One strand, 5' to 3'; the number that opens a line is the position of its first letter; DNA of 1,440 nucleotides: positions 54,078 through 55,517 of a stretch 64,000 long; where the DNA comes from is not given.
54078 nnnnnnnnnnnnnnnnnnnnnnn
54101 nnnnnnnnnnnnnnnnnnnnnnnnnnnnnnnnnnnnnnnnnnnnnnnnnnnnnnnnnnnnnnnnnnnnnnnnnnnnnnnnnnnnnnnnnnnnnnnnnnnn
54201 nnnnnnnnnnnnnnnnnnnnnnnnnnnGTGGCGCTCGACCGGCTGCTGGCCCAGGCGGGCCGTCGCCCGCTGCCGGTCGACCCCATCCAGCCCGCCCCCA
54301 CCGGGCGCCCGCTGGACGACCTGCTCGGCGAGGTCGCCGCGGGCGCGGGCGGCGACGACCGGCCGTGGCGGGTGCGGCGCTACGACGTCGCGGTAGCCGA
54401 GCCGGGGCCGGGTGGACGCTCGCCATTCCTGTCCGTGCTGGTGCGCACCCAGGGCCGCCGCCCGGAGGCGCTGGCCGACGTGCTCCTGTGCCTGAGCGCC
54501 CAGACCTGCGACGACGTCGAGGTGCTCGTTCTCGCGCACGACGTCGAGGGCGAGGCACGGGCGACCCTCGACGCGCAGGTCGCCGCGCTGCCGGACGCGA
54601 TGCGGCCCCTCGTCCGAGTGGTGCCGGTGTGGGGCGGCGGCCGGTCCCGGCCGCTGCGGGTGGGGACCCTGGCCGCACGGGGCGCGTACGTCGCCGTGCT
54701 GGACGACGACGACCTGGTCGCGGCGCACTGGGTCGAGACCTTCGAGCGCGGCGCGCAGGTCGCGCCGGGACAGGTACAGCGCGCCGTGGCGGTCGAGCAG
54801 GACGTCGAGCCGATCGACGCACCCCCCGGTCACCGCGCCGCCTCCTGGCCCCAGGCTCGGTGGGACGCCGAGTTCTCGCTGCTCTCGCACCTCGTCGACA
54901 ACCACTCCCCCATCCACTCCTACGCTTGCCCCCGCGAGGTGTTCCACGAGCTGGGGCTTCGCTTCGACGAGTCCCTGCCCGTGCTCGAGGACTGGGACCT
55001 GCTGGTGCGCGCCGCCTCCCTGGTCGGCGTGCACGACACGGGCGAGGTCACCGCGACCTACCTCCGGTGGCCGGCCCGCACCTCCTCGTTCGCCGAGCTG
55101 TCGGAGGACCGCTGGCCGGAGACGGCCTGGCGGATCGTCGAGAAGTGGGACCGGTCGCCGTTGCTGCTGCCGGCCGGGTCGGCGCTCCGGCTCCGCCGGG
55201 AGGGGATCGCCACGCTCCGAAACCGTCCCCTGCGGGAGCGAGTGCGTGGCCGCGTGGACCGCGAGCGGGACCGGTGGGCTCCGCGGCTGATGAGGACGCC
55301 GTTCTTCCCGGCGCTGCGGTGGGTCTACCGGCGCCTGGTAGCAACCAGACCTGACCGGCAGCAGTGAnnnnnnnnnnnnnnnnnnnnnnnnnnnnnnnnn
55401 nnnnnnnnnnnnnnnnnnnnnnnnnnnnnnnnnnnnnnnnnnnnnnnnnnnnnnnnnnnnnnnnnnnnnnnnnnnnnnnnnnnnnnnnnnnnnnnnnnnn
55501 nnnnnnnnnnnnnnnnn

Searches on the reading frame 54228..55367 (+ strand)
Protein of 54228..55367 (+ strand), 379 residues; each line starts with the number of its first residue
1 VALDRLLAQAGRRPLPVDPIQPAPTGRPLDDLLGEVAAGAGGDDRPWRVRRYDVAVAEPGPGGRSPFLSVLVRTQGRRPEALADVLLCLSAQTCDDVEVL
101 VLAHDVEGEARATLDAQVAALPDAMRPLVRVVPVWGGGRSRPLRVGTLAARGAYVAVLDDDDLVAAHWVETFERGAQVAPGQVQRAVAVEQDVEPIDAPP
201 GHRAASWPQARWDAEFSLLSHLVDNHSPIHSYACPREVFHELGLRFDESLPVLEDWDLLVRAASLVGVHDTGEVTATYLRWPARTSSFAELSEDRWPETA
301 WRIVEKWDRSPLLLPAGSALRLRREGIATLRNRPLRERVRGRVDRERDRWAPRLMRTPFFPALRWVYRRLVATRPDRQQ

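Call 9: search_protein_families(library=pfam, proteins=[window:54228-55367:+], max_evalue=0.01)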
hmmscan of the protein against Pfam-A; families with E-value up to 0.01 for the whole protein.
window:54228-55367:+ (379 aa): 2 families
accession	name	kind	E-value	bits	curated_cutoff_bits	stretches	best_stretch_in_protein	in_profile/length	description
PF00535.33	Glycos_transf_2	-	0.0001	22.7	23.3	1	70-171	2-98/168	Glycosyl transferase family 2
PF13641.12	Glyco_tranf_2_3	-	0.00029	21.4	27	1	69-264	4-196/230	Glycosyltransferase like family 2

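Call 16: search_protein_families(library=ncbifam, proteins=[window:54228-55367:+], max_evalue=0.0001)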
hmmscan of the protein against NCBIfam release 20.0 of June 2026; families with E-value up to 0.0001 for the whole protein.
window:54228-55367:+ (379 aa): 1 family
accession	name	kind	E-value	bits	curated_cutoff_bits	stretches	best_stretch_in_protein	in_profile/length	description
NF041875.1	EPS_EpsD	equivalog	3.8e-05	23.2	370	1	68-261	1-188/325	exopolysaccharide biosynthesis glycosyltransferase EpsD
